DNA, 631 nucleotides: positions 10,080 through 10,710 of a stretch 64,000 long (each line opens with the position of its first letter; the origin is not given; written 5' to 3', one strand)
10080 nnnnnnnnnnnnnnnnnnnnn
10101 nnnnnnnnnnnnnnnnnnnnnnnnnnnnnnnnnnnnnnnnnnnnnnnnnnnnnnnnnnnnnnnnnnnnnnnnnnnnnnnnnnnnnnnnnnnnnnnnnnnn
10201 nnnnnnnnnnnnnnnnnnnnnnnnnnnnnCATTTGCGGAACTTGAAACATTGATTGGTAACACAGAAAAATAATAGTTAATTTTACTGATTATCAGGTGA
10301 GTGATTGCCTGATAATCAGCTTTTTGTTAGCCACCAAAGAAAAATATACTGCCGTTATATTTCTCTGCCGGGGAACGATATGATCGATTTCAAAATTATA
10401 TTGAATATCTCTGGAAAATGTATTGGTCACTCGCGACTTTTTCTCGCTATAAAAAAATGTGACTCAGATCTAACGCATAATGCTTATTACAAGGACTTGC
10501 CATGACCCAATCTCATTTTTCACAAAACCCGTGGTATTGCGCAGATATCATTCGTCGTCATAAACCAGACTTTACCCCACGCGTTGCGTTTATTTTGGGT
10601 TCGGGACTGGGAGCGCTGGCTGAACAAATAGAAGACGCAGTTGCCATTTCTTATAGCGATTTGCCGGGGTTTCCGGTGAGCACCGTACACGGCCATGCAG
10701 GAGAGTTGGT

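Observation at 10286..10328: Unusually perfect 12-bp inverted repeat terminates the accessory pair just upstream of xapA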

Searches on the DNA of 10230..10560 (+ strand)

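Call 9: search_dna_similar(query=window:10230-10560:+, collection=ecoli_genomes, mode=distant, max_rows=40, rows=spread)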
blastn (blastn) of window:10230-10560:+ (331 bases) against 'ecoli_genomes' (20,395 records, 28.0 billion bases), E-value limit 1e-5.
Records with a match: 15; places in all: 15; records where one place covers at least 80% of the query: 15.
Genomes with a match: 15 of 5426; with a place that covers at least 80% of the query: 15. Places per genome that has any: lowest 1, median 1, highest 1. On chromosomes: 15 places; on plasmids: 0.
Best place of each record, by identity: 95-99% 7; 90-95% 8.
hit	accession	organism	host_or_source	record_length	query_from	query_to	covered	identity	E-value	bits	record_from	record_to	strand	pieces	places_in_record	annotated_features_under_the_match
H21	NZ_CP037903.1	Escherichia coli strain LHM10-1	pig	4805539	1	331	100%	98.8%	2e-162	580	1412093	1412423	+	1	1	xapA: xanthosine phosphorylase | nucleoside 2-deoxyribosyltransferase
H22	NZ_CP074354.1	Escherichia coli strain XJ5.2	bovine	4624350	1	331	100%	98.8%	2e-162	580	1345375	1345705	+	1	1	xapA: xanthosine phosphorylase | nucleoside 2-deoxyribosyltransferase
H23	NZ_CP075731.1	Escherichia coli strain CP52E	Homo sapiens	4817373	1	331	100%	98.8%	2e-162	580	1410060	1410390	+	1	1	xapA: xanthosine phosphorylase | nucleoside 2-deoxyribosyltransferase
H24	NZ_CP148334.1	Escherichia coli strain Z1323HEC0423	Homo sapiens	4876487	1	331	100%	96.4%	1e-151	544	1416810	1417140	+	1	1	xapA: xanthosine phosphorylase | nucleoside 2-deoxyribosyltransferase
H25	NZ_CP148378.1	Escherichia coli strain Z1323HEC0067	Homo sapiens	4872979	1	331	100%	96.4%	1e-151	544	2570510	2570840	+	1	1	xapA: xanthosine phosphorylase | nucleoside 2-deoxyribosyltransferase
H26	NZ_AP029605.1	Escherichia coli strain 2022H047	Homo sapiens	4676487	1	331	100%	96.4%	1e-151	544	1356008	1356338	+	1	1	xapA: xanthosine phosphorylase | nucleoside 2-deoxyribosyltransferase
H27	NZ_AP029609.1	Escherichia coli strain 2022H048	Homo sapiens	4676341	1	331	100%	96.4%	1e-151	544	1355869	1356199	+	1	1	xapA: xanthosine phosphorylase | nucleoside 2-deoxyribosyltransferase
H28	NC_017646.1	Escherichia coli O7:K1 str. CE10 strain CE10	Homo sapiens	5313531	1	331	100%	93.7%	4e-139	503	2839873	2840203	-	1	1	xapA: xanthosine phosphorylase | nucleoside 2-deoxyribosyltransferase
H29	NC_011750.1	Escherichia coli IAI39 strain IAI39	-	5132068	1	331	100%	93.7%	4e-139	503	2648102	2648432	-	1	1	xapA: xanthosine phosphorylase | nucleoside 2-deoxyribosyltransferase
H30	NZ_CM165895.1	Escherichia coli strain N32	Homo sapiens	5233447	1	331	100%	93.7%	4e-139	503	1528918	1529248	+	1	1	xapA: xanthosine phosphorylase | nucleoside 2-deoxyribosyltransferase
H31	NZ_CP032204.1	Escherichia coli strain AR_0013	missing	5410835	1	331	100%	93.4%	5e-138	499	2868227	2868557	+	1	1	xapA: xanthosine phosphorylase | nucleoside 2-deoxyribosyltransferase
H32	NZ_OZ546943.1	Escherichia coli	Homo sapiens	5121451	1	331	100%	93.4%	5e-138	499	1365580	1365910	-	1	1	xapA: xanthosine phosphorylase | nucleoside 2-deoxyribosyltransferase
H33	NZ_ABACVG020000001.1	Escherichia coli strain 2020CK-00188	Homo sapiens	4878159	1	331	100%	93.1%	2e-136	494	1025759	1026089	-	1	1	xapA: xanthosine phosphorylase | nucleoside 2-deoxyribosyltransferase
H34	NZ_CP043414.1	Escherichia coli strain EC42405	bovine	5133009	1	331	100%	92.4%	1e-133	485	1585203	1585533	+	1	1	xapA: xanthosine phosphorylase | nucleoside 2-deoxyribosyltransferase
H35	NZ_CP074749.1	Escherichia coli strain R32_14_1F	goat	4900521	1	331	100%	92.4%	1e-133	485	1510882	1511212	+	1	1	xapA: xanthosine phosphorylase | nucleoside 2-deoxyribosyltransferase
